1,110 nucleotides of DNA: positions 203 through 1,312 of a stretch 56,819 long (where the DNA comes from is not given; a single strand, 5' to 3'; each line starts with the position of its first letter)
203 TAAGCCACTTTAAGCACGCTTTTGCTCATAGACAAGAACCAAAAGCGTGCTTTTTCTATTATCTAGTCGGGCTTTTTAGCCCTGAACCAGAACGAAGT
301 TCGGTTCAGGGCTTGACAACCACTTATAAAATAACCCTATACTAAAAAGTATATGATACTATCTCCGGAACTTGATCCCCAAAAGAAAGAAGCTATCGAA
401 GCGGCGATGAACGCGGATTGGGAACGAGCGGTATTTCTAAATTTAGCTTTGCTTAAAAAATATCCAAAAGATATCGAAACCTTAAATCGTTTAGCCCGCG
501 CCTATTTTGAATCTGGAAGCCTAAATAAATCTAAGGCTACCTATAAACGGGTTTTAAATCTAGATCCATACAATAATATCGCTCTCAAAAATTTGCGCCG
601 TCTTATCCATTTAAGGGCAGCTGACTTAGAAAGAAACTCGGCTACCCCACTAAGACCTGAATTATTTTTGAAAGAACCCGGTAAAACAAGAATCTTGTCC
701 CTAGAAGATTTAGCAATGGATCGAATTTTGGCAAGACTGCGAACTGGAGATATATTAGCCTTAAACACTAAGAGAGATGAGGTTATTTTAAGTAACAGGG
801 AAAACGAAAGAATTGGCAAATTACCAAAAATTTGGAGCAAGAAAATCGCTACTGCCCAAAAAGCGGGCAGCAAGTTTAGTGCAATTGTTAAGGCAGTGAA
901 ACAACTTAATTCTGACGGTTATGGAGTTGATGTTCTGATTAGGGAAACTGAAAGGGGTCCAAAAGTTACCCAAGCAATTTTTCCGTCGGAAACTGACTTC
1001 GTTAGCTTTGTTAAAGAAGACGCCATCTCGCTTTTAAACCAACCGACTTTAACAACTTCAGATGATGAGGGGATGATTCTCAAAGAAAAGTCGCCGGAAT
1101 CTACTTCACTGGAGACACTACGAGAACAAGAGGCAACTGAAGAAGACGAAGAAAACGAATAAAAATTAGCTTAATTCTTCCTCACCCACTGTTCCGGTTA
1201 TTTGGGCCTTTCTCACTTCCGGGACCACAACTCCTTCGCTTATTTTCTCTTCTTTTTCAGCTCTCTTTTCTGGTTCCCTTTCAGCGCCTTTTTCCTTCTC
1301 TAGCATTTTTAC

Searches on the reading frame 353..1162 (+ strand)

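Call 54: search_protein_families(library=pfam, proteins=[window:353-1162:+], max_evalue=0.001)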
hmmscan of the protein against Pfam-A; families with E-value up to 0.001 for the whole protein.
window:353-1162:+ (269 aa): 3 families
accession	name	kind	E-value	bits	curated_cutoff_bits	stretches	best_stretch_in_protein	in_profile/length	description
PF13181.12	TPR_8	-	0.00017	21.9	25.7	1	42-73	2-33/34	Tetratricopeptide repeat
PF14559.12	TPR_19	-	0.00025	21.8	25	1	32-82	16-65/68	Tetratricopeptide repeat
PF07719.23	TPR_2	-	0.00026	21.3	27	1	42-74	2-34/34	Tetratricopeptide repeat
